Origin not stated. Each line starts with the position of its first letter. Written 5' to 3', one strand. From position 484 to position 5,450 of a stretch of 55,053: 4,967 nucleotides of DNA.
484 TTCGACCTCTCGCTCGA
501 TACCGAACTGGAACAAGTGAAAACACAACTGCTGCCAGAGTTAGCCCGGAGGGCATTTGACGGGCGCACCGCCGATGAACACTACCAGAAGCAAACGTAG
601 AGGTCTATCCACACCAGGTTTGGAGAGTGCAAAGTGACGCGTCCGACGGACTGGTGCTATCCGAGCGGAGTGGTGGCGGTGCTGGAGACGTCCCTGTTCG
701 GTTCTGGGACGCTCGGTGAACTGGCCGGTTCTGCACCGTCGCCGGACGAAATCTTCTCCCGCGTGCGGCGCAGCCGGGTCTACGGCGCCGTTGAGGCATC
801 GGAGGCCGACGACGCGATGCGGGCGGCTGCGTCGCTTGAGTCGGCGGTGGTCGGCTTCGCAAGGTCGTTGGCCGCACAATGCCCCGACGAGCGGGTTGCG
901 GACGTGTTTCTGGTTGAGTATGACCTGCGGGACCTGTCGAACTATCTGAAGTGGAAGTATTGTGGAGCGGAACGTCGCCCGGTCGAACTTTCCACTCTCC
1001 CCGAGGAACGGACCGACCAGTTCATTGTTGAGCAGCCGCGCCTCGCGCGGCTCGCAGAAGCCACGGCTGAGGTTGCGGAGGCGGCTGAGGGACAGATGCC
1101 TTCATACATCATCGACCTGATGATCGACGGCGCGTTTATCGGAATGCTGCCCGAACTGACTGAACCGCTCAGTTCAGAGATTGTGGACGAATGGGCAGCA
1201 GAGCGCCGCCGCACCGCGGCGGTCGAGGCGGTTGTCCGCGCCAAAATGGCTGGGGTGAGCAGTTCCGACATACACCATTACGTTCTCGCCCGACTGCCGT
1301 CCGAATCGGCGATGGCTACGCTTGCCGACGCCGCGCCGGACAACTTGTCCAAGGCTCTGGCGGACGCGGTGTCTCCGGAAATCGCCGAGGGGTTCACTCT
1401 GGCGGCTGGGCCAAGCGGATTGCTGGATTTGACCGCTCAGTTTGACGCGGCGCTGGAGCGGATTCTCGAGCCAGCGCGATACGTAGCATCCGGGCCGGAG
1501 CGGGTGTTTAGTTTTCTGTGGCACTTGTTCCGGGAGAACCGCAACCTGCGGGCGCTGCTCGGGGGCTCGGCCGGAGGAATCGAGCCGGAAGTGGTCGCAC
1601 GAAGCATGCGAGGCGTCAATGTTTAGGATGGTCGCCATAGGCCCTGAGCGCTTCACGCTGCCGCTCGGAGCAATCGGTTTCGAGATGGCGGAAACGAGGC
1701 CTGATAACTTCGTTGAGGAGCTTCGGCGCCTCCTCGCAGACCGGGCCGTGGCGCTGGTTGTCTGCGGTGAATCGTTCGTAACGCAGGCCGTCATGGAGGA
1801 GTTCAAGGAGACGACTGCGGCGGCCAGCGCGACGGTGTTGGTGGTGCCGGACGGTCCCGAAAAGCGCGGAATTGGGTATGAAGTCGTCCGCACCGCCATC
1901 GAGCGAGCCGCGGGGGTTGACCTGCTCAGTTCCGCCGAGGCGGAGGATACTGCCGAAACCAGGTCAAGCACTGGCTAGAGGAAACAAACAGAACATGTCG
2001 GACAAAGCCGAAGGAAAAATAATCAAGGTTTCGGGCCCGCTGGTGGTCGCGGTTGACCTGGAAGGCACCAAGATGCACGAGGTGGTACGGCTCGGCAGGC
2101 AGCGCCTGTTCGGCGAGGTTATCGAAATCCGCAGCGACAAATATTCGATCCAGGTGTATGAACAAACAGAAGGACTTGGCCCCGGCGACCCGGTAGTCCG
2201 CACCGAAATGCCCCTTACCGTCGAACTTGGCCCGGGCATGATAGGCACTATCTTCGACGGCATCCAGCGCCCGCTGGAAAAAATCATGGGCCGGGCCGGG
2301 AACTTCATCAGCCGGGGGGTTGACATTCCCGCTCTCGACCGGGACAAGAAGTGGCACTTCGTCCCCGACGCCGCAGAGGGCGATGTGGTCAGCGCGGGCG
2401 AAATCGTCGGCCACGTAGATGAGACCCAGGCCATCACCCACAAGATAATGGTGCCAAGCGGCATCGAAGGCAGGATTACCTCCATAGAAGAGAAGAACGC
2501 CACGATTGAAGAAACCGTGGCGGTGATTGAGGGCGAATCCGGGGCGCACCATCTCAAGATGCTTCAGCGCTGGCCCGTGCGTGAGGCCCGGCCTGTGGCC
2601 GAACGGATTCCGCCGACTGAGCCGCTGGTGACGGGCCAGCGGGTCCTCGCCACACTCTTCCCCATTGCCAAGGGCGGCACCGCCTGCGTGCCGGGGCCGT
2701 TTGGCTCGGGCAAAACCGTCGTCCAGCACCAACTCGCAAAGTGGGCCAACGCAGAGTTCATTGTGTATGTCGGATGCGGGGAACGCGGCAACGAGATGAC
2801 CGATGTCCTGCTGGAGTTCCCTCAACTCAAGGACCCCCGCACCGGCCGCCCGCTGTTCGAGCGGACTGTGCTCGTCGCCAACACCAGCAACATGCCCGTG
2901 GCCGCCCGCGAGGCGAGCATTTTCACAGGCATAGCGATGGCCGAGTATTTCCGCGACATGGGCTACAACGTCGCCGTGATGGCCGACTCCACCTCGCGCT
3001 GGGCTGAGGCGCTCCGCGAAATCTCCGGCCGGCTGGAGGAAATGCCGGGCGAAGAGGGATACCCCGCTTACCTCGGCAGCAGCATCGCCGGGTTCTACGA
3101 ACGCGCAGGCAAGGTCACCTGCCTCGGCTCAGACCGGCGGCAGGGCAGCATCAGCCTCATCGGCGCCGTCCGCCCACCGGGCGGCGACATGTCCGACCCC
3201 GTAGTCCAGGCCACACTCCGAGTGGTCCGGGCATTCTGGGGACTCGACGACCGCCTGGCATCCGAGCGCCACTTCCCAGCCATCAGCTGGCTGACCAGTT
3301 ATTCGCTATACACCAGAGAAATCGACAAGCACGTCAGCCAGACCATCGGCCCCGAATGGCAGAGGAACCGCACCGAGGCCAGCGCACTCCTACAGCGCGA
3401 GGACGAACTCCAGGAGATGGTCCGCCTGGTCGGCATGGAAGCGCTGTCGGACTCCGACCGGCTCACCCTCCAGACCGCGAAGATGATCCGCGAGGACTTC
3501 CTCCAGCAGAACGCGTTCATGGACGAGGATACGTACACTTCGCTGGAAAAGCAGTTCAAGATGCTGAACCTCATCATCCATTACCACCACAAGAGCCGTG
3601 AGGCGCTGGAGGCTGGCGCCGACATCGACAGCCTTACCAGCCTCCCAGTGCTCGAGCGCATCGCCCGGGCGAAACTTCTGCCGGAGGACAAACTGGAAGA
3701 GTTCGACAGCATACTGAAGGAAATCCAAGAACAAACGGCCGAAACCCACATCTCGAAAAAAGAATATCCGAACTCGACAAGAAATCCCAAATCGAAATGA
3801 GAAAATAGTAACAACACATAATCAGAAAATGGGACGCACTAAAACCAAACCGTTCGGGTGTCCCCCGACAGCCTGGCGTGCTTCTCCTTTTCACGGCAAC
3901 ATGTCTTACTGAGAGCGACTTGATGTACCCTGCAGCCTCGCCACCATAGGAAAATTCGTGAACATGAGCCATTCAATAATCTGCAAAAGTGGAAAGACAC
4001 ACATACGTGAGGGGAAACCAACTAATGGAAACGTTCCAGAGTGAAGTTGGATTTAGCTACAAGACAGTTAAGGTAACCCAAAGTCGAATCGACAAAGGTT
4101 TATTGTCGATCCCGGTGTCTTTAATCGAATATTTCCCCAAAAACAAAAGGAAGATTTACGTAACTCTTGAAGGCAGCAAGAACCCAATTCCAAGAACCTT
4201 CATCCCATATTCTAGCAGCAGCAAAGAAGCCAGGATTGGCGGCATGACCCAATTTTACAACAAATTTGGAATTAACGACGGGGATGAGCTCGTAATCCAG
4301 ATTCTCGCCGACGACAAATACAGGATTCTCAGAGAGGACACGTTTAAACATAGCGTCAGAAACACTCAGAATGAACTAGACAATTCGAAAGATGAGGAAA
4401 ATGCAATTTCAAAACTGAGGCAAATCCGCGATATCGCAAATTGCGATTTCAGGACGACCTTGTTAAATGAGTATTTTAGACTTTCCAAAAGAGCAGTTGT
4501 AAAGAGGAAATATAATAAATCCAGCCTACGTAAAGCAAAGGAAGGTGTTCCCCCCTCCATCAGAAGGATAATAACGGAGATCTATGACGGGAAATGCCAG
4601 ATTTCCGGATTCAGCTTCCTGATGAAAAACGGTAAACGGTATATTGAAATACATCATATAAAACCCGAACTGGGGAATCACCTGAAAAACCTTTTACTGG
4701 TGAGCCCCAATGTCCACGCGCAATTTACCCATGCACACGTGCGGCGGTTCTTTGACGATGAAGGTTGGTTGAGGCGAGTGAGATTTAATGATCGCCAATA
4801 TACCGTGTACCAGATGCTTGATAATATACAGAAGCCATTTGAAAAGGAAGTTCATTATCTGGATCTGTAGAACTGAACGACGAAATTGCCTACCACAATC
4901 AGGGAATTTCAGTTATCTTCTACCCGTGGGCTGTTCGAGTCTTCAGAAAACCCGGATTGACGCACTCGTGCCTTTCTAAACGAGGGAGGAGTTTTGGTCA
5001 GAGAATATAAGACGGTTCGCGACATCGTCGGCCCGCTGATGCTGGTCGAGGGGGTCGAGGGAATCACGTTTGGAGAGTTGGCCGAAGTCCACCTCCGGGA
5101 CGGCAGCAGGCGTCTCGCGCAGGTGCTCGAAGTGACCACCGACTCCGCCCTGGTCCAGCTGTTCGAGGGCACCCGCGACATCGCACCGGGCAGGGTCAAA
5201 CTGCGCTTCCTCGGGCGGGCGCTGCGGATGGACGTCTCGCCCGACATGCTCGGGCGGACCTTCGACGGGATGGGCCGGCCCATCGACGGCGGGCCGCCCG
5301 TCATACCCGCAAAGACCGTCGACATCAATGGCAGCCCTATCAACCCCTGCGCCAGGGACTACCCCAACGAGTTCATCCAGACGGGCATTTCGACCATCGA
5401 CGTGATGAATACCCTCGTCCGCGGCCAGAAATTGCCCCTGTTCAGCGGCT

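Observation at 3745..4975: AT-rich insertion with a free-standing B3-like/HNH nuclease gene wedged between atpA and atpB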

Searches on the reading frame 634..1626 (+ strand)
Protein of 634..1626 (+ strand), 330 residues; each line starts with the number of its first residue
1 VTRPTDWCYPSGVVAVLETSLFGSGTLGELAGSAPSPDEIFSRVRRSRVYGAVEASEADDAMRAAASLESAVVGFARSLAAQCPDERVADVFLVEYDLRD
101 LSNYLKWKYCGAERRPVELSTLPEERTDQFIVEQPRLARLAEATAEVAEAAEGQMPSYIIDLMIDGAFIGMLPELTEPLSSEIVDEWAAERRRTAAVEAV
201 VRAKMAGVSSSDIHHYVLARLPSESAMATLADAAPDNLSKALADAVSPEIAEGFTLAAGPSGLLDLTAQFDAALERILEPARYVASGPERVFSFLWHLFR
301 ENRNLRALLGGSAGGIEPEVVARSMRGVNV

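Call 3: search_protein_families(library=pfam, proteins=[window:634-1626:+], max_evalue=1)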
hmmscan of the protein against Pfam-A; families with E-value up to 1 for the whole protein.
window:634-1626:+ (330 aa): 1 family
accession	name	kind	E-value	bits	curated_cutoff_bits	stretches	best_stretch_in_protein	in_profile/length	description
PF01992.21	vATP-synt_AC39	-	4.1e-15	56.4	29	1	12-321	3-336/339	ATP synthase (C/AC39) subunit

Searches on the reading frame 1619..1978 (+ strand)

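Call 3: search_protein_families(library=pfam, proteins=[window:1619-1978:+], max_evalue=1)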
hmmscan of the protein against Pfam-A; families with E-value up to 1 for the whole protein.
window:1619-1978:+ (119 aa): 3 families
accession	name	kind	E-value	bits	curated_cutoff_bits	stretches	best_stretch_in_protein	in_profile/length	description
PF01990.22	ATP-synt_F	-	0.00012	22.7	23.5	1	5-89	2-86/91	ATP synthase (F/14-kDa) subunit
PF18859.6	acVLRF1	-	0.098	13.3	27.1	1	31-79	62-112/130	Actinobacteria/chloroflexi VLRF1 release factor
PF06897.17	DUF1269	-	0.16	12.8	26.9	1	17-67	29-80/100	Protein of unknown function (DUF1269)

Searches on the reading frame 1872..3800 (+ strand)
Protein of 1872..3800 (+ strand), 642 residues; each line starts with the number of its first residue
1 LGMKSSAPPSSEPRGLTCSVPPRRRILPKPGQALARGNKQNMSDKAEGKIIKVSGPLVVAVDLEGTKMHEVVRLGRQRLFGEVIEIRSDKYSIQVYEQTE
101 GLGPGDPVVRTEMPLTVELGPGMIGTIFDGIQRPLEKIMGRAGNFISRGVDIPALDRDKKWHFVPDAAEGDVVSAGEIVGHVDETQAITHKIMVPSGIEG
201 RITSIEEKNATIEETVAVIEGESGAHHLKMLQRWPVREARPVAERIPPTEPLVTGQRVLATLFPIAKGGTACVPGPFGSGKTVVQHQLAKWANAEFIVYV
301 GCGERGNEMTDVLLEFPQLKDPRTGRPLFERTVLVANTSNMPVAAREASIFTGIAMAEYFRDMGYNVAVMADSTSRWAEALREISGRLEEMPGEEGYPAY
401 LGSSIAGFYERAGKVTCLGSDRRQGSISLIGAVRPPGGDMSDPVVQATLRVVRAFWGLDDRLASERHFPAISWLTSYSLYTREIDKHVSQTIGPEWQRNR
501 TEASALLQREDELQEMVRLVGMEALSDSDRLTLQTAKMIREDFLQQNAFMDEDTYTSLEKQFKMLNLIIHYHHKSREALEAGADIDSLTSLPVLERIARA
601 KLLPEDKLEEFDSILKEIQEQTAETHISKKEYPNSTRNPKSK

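Call 3: search_protein_families(library=pfam, proteins=[window:1872-3800:+], max_evalue=1)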
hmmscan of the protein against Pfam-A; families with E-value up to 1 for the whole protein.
window:1872-3800:+ (642 aa): 6 families
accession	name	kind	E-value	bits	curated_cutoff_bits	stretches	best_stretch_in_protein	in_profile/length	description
PF00006.31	ATP-synt_ab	-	2.7e-70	236.7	29.5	1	255-478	1-213/213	ATP synthase alpha/beta family, nucleotide-binding domain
PF16886.11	ATP-synt_ab_Xtn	-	4.6e-30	103.7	25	1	152-237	1-88/88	ATPsynthase alpha/beta subunit barrel-sandwich domain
PF22919.1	ATP-synt_VA_C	-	2.1e-27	95.6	24.7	1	489-582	5-95/101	C-terminal domain of V and A type ATP synthase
PF02874.29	ATP-synt_ab_N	-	3.9e-11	43.7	20.9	1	50-111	1-68/69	ATP synthase alpha/beta family, beta-barrel domain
PF13401.12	AAA_22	-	0.049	14.4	27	1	270-315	7-53/130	AAA domain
PF25199.1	nSTAND_NTPase5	-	0.17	12.1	34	0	268-306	41-79/145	Novel STAND NTPase 5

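Call 5: search_protein_families(library=ncbifam, proteins=[window:1872-3800:+], max_evalue=1)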
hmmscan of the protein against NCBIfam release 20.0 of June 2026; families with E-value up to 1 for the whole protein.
window:1872-3800:+ (642 aa): 33 families (the best 25 are shown)
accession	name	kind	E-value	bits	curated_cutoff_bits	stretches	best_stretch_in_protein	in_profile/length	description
TIGR01043.1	ATP_syn_A_arch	equivalog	4.7e-267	887.1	972.15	1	47-621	2-578/580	ATP synthase subunit A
NF003220.0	PRK04192.1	subfamily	3.3e-263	874.4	470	1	46-625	3-583/588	V-type ATP synthase subunit A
NF011287.0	PRK14698.1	equivalog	3.9e-235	783.3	1238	2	282-624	670-1010/1017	V-type ATP synthase subunit A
TIGR01042.1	V-ATPase_V1_A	equivalog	8.5e-216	718.1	779.9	1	48-587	3-546/591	V-type ATPase subunit A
TIGR02546.1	III_secr_ATP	equivalog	1.7e-46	158.8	604.75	2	218-549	96-406/423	type III secretion system ATPase SctN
TIGR03497.1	FliI_clade2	equivalog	4e-44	151.2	629.8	2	228-548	96-396/413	flagellar protein export ATPase FliI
TIGR03496.1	FliI_clade1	equivalog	2.6e-43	148.4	619.1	2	232-556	100-406/414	flagellar protein export ATPase FliI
TIGR01026.1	fliI_yscN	subfamily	1.6e-42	145.8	379.5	2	244-551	139-425/440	FliI/YscN family ATPase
TIGR03498.1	FliI_clade3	equivalog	7.9e-41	140.1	587.45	2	233-560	104-409/418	flagellar protein export ATPase FliI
NF003235.0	PRK04196.1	subfamily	8e-41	140.2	349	2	328-568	204-438/462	V-type ATP synthase subunit B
NF005295.0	PRK06820.1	equivalog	2.1e-40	139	690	2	176-567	83-437/440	EscN/YscN/HrcN family type III secretion system ATPase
TIGR01039.1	atpD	equivalog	1.4e-39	136.2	462.85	1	226-563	101-421/462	F0F1 ATP synthase subunit beta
NF005391.0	PRK06936.1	equivalog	2.7e-34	118.8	657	2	224-548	117-421/439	type III secretion system ATPase SctN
NF006012.0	PRK08149.1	equivalog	2e-33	116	594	1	235-559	121-424/431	type III secretion system ATPase SctN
TIGR01040.1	V-ATPase_V1_B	equivalog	3.6e-33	114.8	804.65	2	329-567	210-442/467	V-type ATPase subunit B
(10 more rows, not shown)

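Call 20: find_related_loci(query=window:1995-3797:+, collection=genome_contigs, flank=4000)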
Query window:1995-3797:+ (601 aa) in genome_contigs; peptide patterns used: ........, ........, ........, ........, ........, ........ (x = any residue, [..] = any of these).
599 stretches matched a pattern (row limit reached: there are more); 556 encode a relative of the query (tblastn E <= 1e-3); the best 80 are kept; 80 distinct loci.
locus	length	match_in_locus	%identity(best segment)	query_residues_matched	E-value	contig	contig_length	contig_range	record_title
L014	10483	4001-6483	82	1-580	0e+0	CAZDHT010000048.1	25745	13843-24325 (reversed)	MAG TPA_asm: uncultured Planctomycetota bacterium isolate binchicken_co89_634 genome assembly, contig: NODE_3016_length_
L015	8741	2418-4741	80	1-582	0e+0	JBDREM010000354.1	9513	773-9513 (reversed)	MAG: Planctomycetota bacterium isolate MEGAHIT-group-1.315 k141_5249996, whole genome shotgun sequence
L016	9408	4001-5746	78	1-582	0e+0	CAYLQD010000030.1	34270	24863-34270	MAG TPA_asm: uncultured Planctomycetota bacterium isolate binchicken_co97_512 genome assembly, contig: NODE_5056_length_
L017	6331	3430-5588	73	1-580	0e+0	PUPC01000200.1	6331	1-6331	MAG: Planctomycetota bacterium isolate B1Sed10_114 B1-Sed10-C19496, whole genome shotgun sequence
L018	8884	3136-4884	67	1-583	0e+0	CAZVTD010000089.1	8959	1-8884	MAG TPA_asm: uncultured Planctomycetota bacterium isolate SRP167436_co1_127 genome assembly, contig: NODE_13119_length_8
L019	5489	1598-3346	65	5-583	0e+0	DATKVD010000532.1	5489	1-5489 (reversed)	MAG TPA_asm: Planctomycetota bacterium isolate SMAG_U14124 k141_391090, whole genome shotgun sequence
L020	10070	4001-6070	63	6-579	0e+0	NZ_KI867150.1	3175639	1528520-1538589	Syntrophorhabdus aromaticivorans UI SynarDRAFT_SAI.2, whole genome shotgun sequence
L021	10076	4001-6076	63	3-579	0e+0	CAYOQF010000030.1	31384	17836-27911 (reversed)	MAG TPA_asm: uncultured Syntrophorhabdaceae bacterium isolate SRP278314_co1_355 genome assembly, contig: NODE_1865_lengt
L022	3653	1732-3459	64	7-582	0e+0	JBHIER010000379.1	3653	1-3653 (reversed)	MAG: bacterium isolate b2.sp2_bin.59 NODE_13099_length_3653_cov_4.310172, whole genome shotgun sequence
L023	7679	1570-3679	62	7-580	0e+0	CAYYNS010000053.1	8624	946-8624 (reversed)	MAG TPA_asm: uncultured candidatus Brocadiaceae bacterium isolate SRP231805_co3_295 genome assembly, contig: NODE_7584_l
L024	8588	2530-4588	62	6-590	0e+0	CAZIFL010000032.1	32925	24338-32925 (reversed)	MAG TPA_asm: uncultured Synergistaceae bacterium isolate SRP241326_co3_314 genome assembly, contig: NODE_1945_length_329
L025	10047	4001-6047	62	7-596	0e+0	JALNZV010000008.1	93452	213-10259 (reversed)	MAG: Tissierellaceae bacterium isolate SO_2017_LW2 bin 118 scaffold_521_c1_LW138R_2017, whole genome shotgun sequence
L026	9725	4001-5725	62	7-580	0e+0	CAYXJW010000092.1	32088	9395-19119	MAG TPA_asm: uncultured Caldisericales bacterium isolate binchicken_co219_22 genome assembly, contig: k141_760628, whole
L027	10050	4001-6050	61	7-596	0e+0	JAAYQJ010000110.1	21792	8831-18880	MAG: Tissierellia bacterium isolate AS22ysBPME_43 79837_AS22, whole genome shotgun sequence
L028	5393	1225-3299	62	1-581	0e+0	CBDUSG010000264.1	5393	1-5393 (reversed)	MAG TPA_asm: uncultured bacterium isolate SRR22302348_concoct_115 genome assembly, contig: ERZ25073597.8051, whole genom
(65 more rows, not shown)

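Call 69: search_protein_families(library=pfam, proteins=[L014:5791-6162:+, L016:5757-6380:+, L016:6370-7062:+], max_evalue=0.01)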
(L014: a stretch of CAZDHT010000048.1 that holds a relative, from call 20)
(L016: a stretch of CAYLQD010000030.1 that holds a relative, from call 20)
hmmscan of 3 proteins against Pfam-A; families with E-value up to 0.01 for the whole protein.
L014:5791-6162:+ (123 aa): 0 families

L016:5757-6380:+ (208 aa): 0 families

L016:6370-7062:+ (231 aa): 0 families

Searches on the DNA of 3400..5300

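Call 83: search_rna_families(source=window, start=3400, end=5300, threshold=evalue, max_evalue=1)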
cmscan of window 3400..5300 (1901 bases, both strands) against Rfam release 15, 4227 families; matches with E-value up to 1: 0.
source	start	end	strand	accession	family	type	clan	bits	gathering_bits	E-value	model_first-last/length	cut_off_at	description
